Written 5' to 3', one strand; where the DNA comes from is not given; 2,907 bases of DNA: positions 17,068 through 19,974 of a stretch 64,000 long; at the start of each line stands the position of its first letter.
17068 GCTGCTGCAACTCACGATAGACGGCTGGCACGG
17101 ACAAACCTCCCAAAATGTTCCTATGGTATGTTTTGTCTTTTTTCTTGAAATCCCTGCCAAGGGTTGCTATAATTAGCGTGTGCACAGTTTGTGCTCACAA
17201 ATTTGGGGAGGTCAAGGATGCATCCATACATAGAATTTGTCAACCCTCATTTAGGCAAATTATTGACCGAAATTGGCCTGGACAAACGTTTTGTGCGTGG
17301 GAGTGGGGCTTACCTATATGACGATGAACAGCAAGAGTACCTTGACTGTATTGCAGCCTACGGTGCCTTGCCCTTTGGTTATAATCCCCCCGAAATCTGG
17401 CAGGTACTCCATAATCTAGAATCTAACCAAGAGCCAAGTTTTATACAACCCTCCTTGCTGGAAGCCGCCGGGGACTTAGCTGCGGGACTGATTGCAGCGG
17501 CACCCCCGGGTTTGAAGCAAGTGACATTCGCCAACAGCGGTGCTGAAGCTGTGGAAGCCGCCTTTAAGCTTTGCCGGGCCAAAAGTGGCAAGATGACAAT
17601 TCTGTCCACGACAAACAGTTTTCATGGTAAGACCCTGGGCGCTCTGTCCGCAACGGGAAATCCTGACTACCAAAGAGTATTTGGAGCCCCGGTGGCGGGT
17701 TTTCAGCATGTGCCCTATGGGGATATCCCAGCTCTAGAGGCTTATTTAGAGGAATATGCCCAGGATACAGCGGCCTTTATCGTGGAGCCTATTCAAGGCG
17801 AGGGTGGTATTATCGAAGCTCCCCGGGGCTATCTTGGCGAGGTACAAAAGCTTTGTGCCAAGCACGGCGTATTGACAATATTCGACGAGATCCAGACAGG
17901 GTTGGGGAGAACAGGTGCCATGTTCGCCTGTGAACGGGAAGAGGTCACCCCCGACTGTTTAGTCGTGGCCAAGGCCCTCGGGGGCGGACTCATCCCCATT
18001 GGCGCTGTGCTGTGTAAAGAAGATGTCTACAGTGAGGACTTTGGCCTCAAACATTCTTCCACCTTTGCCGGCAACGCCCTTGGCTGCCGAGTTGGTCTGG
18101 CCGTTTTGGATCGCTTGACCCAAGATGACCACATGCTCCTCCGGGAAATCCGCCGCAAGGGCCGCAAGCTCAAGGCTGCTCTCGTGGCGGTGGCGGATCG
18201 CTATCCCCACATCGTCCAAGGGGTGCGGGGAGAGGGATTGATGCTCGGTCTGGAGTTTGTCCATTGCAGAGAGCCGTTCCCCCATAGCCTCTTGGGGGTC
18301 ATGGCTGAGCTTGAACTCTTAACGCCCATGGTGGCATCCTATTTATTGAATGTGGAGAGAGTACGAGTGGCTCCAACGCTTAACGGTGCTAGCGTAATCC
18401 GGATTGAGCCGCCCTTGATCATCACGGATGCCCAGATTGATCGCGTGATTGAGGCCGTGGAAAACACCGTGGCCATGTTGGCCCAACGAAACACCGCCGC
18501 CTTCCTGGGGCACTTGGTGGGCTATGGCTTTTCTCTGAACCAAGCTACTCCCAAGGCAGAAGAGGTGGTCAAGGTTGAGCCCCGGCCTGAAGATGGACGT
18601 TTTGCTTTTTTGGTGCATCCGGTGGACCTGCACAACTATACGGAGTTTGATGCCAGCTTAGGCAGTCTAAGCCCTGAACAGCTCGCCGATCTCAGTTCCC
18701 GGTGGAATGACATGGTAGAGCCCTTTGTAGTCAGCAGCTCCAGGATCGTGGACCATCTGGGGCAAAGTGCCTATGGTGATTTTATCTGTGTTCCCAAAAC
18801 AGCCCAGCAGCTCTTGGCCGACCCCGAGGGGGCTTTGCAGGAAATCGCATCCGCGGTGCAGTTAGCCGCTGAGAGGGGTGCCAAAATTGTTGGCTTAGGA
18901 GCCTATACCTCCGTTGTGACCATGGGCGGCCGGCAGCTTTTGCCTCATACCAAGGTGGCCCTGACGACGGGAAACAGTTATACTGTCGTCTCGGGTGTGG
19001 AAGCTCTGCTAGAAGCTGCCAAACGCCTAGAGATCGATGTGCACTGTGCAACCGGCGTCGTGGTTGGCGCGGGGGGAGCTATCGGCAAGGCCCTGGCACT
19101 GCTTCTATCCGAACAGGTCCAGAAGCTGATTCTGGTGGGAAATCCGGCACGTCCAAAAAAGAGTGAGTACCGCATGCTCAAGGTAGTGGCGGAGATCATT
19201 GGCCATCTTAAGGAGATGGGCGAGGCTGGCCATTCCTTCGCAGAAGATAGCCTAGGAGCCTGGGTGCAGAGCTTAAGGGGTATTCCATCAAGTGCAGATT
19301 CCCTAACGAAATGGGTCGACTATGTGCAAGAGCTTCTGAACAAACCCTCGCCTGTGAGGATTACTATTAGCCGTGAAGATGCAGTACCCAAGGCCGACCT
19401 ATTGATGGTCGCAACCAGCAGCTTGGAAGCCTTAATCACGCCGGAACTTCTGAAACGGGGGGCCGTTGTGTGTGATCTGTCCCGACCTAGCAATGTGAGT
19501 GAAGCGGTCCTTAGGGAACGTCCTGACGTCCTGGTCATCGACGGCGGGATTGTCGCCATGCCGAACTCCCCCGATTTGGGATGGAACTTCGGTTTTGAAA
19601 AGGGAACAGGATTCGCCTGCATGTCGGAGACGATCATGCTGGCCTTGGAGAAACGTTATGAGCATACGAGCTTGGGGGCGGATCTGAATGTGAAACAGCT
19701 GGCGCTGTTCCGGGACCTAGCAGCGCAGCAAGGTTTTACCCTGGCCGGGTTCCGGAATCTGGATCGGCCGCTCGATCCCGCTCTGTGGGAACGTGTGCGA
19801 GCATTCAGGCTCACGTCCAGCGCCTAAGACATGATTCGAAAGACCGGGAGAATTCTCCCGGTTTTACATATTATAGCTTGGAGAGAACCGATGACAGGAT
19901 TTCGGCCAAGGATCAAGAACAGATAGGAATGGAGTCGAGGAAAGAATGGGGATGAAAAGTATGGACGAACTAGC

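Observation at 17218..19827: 869-aa fusion of a class-III aminotransferase with an acyl-ACP-reductase-like domain: candidate thioester to aldehyde to amine enzyme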

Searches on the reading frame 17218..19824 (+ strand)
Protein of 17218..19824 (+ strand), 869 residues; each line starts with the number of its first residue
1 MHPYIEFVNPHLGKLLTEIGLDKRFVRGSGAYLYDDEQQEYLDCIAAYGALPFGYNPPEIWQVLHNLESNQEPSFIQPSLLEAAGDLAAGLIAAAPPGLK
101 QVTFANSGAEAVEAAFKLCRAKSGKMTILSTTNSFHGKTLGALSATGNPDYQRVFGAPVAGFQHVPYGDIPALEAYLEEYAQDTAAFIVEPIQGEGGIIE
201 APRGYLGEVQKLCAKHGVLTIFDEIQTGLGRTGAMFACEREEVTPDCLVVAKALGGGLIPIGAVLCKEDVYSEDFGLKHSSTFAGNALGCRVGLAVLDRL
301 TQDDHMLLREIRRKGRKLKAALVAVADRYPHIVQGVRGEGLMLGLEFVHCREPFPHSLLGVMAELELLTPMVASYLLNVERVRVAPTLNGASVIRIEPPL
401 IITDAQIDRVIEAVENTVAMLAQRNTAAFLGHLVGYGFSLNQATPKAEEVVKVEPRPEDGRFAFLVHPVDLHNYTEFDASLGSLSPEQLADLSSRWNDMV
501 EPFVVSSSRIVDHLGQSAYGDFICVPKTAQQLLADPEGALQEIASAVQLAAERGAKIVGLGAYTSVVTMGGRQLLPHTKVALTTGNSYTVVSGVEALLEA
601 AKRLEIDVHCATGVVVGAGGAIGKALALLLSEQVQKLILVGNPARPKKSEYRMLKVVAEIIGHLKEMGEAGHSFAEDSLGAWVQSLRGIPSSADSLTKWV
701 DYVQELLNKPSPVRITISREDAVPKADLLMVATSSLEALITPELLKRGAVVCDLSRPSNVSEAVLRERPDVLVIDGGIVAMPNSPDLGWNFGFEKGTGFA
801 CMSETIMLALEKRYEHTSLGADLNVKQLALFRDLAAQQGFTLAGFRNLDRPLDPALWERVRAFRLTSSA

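Call 3: search_protein_families(library=pfam, proteins=[window:17218-19824:+], max_evalue=0.01)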
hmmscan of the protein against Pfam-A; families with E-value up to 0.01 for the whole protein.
window:17218-19824:+ (869 aa): 3 families
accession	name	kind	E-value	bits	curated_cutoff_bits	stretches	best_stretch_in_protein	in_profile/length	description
PF00202.27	Aminotran_3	-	6.3e-89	298.9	30.5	1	26-417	14-402/403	Aminotransferase class-III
PF02882.25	THF_DHG_CYH_C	-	3.8e-05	23.5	27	0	584-636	10-62/160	Tetrahydrofolate dehydrogenase/cyclohydrolase, NAD(P)-binding domain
PF01488.26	Shikimate_DH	-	0.0016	19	24.3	0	720-764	70-121/138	Shikimate / quinate 5-dehydrogenase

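Call 4: search_protein_families(library=ncbifam, proteins=[window:17218-19824:+], max_evalue=0.01)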
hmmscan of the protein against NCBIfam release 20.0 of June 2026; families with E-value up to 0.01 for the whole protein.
window:17218-19824:+ (869 aa): 74 families (the best 25 are shown)
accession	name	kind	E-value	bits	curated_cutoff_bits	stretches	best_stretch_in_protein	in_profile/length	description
NF053554.1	prodigi_MAP_PigE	equivalog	4.1e-166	554.7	850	4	4-349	383-729/837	prodigiosin MAP biosynthesis aminotransferase PigE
NF008570.0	PRK11522.1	equivalog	2.1e-97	326.7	612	1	29-423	77-459/464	putrescine aminotransferase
TIGR00707.1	argD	subfamily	1.2e-88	297.6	410.05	1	25-418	13-380/381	acetylornithine/succinylornithine family transaminase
NF002325.0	PRK01278.1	subfamily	3e-86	289.5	372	1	23-425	15-393/395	acetylornithine transaminase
TIGR03372.1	putres_am_tran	equivalog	5e-86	289.3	658.65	1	32-416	68-440/442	putrescine aminotransferase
NF002874.0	PRK03244.1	equivalog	1.3e-83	281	457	1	25-421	29-395/399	acetylornithine transaminase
NF004426.0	PRK05769.1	equivalog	1.3e-78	264.7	552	1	27-419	42-438/441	acetyl ornithine aminotransferase family protein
NF002797.0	PRK02936.1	equivalog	1.6e-76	257.5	496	1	24-419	14-378/385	acetylornithine transaminase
TIGR01885.1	Orn_aminotrans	equivalog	9.4e-74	248.5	378.4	1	25-418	23-401/402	ornithine--oxo-acid transaminase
NF003468.0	PRK05093.1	subfamily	4.8e-73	246.2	522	1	26-422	28-403/405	acetylornithine/succinyldiaminopimelate transaminase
NF005993.0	PRK08117.1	subfamily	3.7e-71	240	574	2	181-422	205-431/433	aspartate aminotransferase family protein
TIGR00508.1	bioA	equivalog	6.1e-71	239.2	405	1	26-418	18-418/419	adenosylmethionine--8-amino-7-oxononanoate transaminase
NF042418.1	LysJ_Th_th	equivalog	7.7e-69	232.4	700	2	25-352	22-339/386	[LysW]-aminoadipate semialdehyde transaminase LysJ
TIGR03246.1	arg_catab_astC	subfamily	1.5e-68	231.6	609.95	1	26-420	22-395/397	acetylornithine/succinylornithine family transaminase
NF003145.0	PRK04073.1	equivalog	6.4e-67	225.8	656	1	28-416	29-393/396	ornithine--oxo-acid transaminase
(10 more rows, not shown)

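Call 8: find_homologous_proteins(query=window:17218-19824:+, max_evalue=1e-10)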
Query window:17218-19824:+ (869 aa): 4237 proteins with E <= 1e-10 among 8000 candidates; the best 120 are listed.
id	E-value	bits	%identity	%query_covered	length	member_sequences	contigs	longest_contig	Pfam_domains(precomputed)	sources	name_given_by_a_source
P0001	0.0e+0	1938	99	100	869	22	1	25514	PF00202.28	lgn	-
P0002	0.0e+0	1504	77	99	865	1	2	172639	PF02882.26,PF00202.28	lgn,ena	-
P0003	0.0e+0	1490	75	100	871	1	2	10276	PF00202.28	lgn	-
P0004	0.0e+0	1484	75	99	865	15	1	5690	PF00202.28,PF01488.27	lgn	-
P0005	0.0e+0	1482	75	99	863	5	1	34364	PF02882.26,PF00202.28,PF01488.27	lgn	-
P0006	0.0e+0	1476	74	100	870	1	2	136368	PF00202.28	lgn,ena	-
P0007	0.0e+0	1472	75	100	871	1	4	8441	PF00202.28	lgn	-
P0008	0.0e+0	1471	74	99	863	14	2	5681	PF02882.26,PF00202.28,PF01488.27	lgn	-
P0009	0.0e+0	1467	75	99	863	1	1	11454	PF00202.28,PF01488.27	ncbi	-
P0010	0.0e+0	1459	75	99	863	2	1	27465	PF02882.26,PF00202.28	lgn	-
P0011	0.0e+0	1450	75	97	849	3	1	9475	PF00202.28,PF01488.27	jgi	jgi:acetylornithine/succinyldiaminopimelate/putrescine aminotransferase/predicted amino acid dehydro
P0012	0.0e+0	1448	74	100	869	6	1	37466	PF02882.26,PF00202.28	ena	-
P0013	0.0e+0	1447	75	99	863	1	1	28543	PF02882.26,PF00202.28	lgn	-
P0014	0.0e+0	1447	74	99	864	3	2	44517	PF02882.26,PF00202.28,PF01488.27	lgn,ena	-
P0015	0.0e+0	1446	74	100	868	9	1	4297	PF00202.28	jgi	-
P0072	0.0e+0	1203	62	99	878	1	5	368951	PF02882.26,PF00202.28,PF01488.27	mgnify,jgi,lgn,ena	mgnify:CR=1 FL=1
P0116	0.0e+0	1014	55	99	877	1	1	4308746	PF00202.28,PF01488.27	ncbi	-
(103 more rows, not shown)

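Call 17: find_related_loci(query=window:17218-19824:+, collection=genome_contigs, flank=10000)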
Query window:17218-19824:+ (869 aa) in genome_contigs; peptide patterns used: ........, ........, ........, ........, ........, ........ (x = any residue, [..] = any of these).
67 stretches matched a pattern; 49 encode a relative of the query (tblastn E <= 1e-3); 49 distinct loci.
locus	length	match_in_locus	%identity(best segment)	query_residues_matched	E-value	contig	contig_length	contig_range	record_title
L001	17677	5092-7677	74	1-861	0e+0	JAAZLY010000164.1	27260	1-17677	MAG: Bacillota bacterium isolate AS23ysBPME_28 121519_AS23, whole genome shotgun sequence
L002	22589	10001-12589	74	1-862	0e+0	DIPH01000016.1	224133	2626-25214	MAG TPA_asm: Firmicutes bacterium UBA5493 UBA5493_contig_1494, whole genome shotgun sequence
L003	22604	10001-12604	74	1-868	0e+0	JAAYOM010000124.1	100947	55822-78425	MAG: Bacillota bacterium isolate AS21ysBPME_46 197379_AS21, whole genome shotgun sequence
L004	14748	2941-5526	73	1-861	0e+0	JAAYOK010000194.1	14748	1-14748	MAG: Bacillota bacterium isolate AS21ysBPME_352 120424_AS21, whole genome shotgun sequence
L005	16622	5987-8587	74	1-868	0e+0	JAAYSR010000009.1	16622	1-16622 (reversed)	MAG: Bacillota bacterium isolate AS23ysBPME_360 4718_AS23, whole genome shotgun sequence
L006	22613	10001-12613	73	1-869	0e+0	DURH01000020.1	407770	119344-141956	MAG TPA_asm: Bacillota bacterium isolate AS08sgBPME_75 65494_AS08, whole genome shotgun sequence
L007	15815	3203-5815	72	1-869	0e+0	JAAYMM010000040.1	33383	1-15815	MAG: Bacillota bacterium isolate AS20ysBPTH_25 34499_AS20, whole genome shotgun sequence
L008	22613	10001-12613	72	1-869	0e+0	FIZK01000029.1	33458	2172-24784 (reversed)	uncultured Clostridia bacterium genome assembly, contig: 1513, whole genome shotgun sequence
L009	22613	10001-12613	72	1-869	0e+0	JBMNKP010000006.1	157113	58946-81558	MAG: Limnochordia bacterium isolate SBF912LR0HQ0121 contig_8123, whole genome shotgun sequence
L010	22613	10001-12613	71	1-869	0e+0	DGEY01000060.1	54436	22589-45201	MAG TPA_asm: Firmicutes bacterium UBA3914 UBA3914_contig_333, whole genome shotgun sequence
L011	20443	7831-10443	68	1-869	0e+0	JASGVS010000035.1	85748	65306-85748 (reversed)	MAG: Bacillota bacterium isolate MAG218_SZBP c_000000056959, whole genome shotgun sequence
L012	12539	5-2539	69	27-869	0e+0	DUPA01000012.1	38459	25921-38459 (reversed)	MAG TPA_asm: Natronincola sp. isolate AS08sgBPME_26 12972_AS08, whole genome shotgun sequence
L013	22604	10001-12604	59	1-864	0e+0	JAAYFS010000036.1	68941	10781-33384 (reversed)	MAG: Bacillota bacterium isolate AS09scLD_10 253655_AS09, whole genome shotgun sequence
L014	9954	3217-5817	58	1-864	0e+0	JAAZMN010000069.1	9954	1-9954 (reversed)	MAG: Bacillota bacterium isolate AS23ysBPME_69 55879_AS23, whole genome shotgun sequence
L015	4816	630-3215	57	1-860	0e+0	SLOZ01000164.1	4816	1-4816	MAG: Limnochordia bacterium isolate CSSed165cm_473 CSSed16-5cm-92454, whole genome shotgun sequence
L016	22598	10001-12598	59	1-864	0e+0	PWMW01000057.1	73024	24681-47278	MAG: Clostridiales bacterium isolate CSSed10_292 CS-Sed10-C225, whole genome shotgun sequence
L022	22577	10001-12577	55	1-864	0e+0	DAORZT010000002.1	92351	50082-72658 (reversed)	MAG TPA_asm: Bacillota bacterium isolate AMR_MDS_1928 NODE_191_length_92351_cov_12.505049, whole genome shotgun sequence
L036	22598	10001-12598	50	1-864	0e+0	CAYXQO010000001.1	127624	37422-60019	MAG TPA_asm: uncultured Syntrophomonadaceae bacterium isolate binchicken_co32_351 genome assembly, contig: NODE_50_lengt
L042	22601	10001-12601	51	1-864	0e+0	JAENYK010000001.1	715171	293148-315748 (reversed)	MAG: Halothermothrix sp. isolate B5_bin.9 B5_bin9_NODE_2_length_715171_cov_84.355038, whole genome shotgun sequence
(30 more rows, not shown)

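Call 35: search_protein_families(library=pfam, proteins=[L022:12813-14192:+, L022:14137-16611:+, L016:12902-14347:+, L016:14325-16286:+, L016:16290-17444:+, L036:12669-14192:+, L036:14138-14779:+, L013:9449-9847:+, L013:12626-13096:+, L042:9207-9662:+], max_evalue=0.001)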
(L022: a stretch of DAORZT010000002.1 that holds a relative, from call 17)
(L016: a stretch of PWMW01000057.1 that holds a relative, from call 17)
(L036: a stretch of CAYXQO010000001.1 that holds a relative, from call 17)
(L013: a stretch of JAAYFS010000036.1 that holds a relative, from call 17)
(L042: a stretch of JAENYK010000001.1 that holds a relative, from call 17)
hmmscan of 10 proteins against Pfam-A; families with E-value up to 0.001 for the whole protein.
L022:12813-14192:+ (460 aa): 8 families
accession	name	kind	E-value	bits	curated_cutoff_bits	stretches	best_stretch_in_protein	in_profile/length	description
PF00534.26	Glycos_transf_1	-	1.9e-44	151.6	26.4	1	212-370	10-170/172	Glycosyl transferases group 1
PF13692.12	Glyco_trans_1_4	-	5.5e-36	124.4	27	1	217-357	2-141/142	Glycosyl transferases group 1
PF13439.12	Glyco_transf_4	-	1.2e-35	123.5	28.5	1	21-195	1-169/170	Glycosyltransferase Family 4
PF13579.12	Glyco_trans_4_4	-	1e-20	75.1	29.7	1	22-191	1-158/158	Glycosyl transferase 4-like domain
PF08323.17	Glyco_transf_5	-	1.2e-20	74.7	22.7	2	87-176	118-226/239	Starch synthase catalytic domain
PF20706.3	GT4-conflict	-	1.7e-13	50.7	26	1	22-380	12-379/385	Family 4 Glycosyltransferase in conflict systems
PF13524.12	Glyco_trans_1_2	-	3e-05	24.5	25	1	242-386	12-142/144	Glycosyl transferase-like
PF13477.12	Glyco_trans_4_2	-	0.00097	19.8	23.4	0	27-138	12-114/139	Glycosyl transferase 4-like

L022:14137-16611:+ (825 aa): 6 families
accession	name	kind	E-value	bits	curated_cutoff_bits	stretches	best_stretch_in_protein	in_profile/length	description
PF00483.29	NTP_transferase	-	3.6e-58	197.5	21.2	1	2-231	1-242/245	Nucleotidyl transferase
PF02878.22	PGM_PMM_I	-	2.7e-26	92.3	22.5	1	382-512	2-136/138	Phosphoglucomutase/phosphomannomutase, alpha/beta/alpha domain I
PF25084.1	LbH_EIF2B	-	3.7e-13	49.8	54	1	250-349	5-103/105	EIF2B subunit epsilon LbH domain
PF12804.13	NTP_transf_3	-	1.3e-10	42.2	27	1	3-137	1-127/160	MobA-like NTP transferase domain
PF02879.22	PGM_PMM_II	-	6.5e-10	39.9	29.3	1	544-631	14-103/103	Phosphoglucomutase/phosphomannomutase, alpha/beta/alpha domain II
PF00132.30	Hexapep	-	5.3e-08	32.7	27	0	268-300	3-35/36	Bacterial transferase hexapeptide (six repeats)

L016:12902-14347:+ (482 aa): 2 families
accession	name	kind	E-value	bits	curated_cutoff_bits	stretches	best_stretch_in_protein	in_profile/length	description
PF00682.25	HMGL-like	-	2.3e-28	99.7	29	1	82-355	3-258/260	HMGL-like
PF22617.1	HCS_D2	-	1.7e-05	25.6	27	1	379-451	9-80/82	Homocitrate synthase post-HMGL domain-like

L016:14325-16286:+ (654 aa): 3 families
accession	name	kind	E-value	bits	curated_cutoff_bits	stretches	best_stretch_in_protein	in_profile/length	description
PF00330.25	Aconitase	-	1.5e-112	377.4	28.7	2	16-289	1-302/463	Aconitase family (aconitate hydratase)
PF00694.25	Aconitase_C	-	1.2e-23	84.4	22.8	1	531-584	77-130/131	Aconitase C-terminal domain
PF04412.18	AcnX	-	0.00017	20.8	31.5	1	295-368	288-362/400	Aconitase X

L016:16290-17444:+ (385 aa): 1 family
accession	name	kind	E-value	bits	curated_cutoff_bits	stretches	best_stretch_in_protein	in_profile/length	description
PF00180.25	Iso_dh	-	5.6e-69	233.5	27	1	41-350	2-320/348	Isocitrate/isopropylmalate dehydrogenase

L036:12669-14192:+ (508 aa): 3 families
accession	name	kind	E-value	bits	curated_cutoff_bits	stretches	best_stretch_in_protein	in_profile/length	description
PF09180.16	ProRS-C_1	-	2.6e-26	92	31.5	1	441-508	1-71/71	Prolyl-tRNA synthetase, C-terminal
PF00587.30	tRNA-synt_2b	-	6e-22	79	29.3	1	135-301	9-176/179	tRNA synthetase class II core domain (G, H, P, S and T)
PF03129.25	HGTP_anticodon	-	4.2e-21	75.3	21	1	320-413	1-92/94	Anticodon binding domain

L036:14138-14779:+ (214 aa): 1 family
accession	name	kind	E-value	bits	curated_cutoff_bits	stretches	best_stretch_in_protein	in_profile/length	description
PF01812.26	5-FTHF_cyc-lig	-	2.2e-45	155.3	27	1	27-207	1-186/186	5-formyltetrahydrofolate cyclo-ligase family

L013:9449-9847:+ (133 aa): 1 family
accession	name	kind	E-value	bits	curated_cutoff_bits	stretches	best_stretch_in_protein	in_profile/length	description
PF04205.19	FMN_bind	-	4.7e-19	69.3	22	1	57-129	1-76/77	FMN-binding domain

L013:12626-13096:+ (157 aa): 1 family
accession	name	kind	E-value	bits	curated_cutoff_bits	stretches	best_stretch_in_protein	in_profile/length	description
PF02664.20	LuxS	-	4.6e-51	173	27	1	16-154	2-147/154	S-Ribosylhomocysteinase (LuxS)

L042:9207-9662:+ (152 aa): 1 family
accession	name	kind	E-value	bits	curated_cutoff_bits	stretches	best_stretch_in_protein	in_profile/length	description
PF06803.17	DUF1232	-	4.6e-14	52.3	23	1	60-94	2-36/37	Protein of unknown function (DUF1232)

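Call 37: list_cluster_members(proteins=[P0116, P0124, P0125, P0148, P0167, P0185, P0219, P0139, P0160, P0072])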
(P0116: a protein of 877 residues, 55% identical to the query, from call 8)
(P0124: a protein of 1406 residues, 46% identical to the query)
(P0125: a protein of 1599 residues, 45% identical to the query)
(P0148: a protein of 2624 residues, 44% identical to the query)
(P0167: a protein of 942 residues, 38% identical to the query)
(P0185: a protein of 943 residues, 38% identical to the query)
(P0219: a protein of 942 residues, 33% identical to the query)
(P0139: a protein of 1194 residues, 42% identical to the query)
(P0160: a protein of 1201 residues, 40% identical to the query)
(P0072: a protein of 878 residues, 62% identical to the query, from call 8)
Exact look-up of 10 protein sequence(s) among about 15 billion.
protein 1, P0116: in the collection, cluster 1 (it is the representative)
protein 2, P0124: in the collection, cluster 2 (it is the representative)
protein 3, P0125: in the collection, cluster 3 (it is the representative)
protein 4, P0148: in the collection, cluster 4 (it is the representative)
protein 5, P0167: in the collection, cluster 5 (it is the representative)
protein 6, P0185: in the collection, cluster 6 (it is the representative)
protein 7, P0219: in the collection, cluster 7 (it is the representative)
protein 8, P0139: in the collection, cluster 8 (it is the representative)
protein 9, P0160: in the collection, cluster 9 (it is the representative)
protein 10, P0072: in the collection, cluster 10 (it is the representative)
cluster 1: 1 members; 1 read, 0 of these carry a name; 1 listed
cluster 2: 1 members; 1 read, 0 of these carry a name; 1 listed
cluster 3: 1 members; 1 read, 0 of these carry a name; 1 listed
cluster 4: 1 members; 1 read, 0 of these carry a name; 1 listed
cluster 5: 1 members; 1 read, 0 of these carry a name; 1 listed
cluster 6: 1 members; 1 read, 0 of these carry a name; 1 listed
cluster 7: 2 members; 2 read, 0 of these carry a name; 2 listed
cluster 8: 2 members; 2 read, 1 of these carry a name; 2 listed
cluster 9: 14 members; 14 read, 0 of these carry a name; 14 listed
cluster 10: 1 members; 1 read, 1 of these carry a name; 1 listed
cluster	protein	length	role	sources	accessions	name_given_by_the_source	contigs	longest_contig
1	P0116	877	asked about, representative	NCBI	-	-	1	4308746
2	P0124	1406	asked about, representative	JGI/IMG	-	-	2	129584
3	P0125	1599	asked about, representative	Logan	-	-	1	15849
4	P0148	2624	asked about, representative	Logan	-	-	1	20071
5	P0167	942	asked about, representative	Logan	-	-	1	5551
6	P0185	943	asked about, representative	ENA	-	-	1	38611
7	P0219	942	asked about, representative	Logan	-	-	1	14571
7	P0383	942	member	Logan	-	-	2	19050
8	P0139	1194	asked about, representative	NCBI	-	-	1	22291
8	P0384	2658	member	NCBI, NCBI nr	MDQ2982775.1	MAG: aminotransferase class III-fold pyridoxal phosphate-dependent enzyme [Actinomycetota ... | aminotransferase class III-fold pyridoxal phosphate-dependent enzyme [Actinomycetota ...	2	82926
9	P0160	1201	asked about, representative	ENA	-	-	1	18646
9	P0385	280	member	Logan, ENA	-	-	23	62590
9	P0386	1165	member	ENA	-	-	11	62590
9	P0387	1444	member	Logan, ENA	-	-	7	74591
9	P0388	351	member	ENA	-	-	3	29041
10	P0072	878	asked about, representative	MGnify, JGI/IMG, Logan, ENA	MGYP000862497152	CR=1 FL=1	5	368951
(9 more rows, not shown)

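Call 39: find_encoding_contigs(protein=P0116, flank=10000, max_places=2)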
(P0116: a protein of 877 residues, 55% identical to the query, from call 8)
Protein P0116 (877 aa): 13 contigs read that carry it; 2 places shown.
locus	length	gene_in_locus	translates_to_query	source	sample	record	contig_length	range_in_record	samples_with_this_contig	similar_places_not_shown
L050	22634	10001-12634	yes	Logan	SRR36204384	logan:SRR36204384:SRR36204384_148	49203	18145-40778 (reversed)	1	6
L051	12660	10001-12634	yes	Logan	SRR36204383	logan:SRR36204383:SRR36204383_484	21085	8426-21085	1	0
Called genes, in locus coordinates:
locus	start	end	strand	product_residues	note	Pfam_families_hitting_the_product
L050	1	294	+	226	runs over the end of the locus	PF00072:Response_reg, PF00486:Trans_reg_C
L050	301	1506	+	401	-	PF00672:HAMP, PF00512:HisKA, PF13581:HATPase_c_2, PF02518:HATPase_c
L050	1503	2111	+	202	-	PF01209:Ubie_methyltran, PF13489:Methyltransf_23, PF08241:Methyltransf_11, PF08242:Methyltransf_12, PF13649:Methyltransf_25, PF13847:Methyltransf_31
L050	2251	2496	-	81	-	-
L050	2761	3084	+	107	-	PF00127:Copper-bind, PF13473:Cupredoxin_1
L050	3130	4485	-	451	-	PF00672:HAMP, PF00512:HisKA, PF02518:HATPase_c, PF13581:HATPase_c_2 (weak)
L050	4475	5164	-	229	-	PF00072:Response_reg, PF00486:Trans_reg_C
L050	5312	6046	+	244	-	-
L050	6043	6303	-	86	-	-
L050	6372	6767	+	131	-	PF12840:HTH_20 (faint), PF01022:HTH_5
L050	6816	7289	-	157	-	PF02566:OsmC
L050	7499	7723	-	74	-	-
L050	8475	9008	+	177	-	-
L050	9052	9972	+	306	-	-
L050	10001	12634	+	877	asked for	PF00202:Aminotran_3, PF01488:Shikimate_DH (faint)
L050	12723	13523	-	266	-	PF08867:FRG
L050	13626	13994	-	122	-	PF14091:DUF4269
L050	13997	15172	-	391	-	PF01321:Creatinase_N, PF00557:Peptidase_M24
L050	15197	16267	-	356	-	PF07694:5TM-5TMR_LYT, PF00990:GGDEF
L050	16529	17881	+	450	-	PF01832:Glucosaminidase, PF01510:Amidase_2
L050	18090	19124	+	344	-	PF01370:Epimerase, PF04321:RmlD_sub_bind, PF16363:GDP_Man_Dehyd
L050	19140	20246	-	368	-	-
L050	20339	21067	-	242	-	PF12673:SipL (weak)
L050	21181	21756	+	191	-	-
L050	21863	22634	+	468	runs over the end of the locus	PF00535:Glycos_transf_2, PF13432:TPR_16 (faint), PF13176:TPR_7 (faint), PF13424:TPR_12 (faint), PF13428:TPR_14 (faint), PF14559:TPR_19 (faint), PF00515:TPR_1 (faint), PF07719:TPR_2 (faint), +2 more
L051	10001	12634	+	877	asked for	PF00202:Aminotran_3, PF01488:Shikimate_DH (faint)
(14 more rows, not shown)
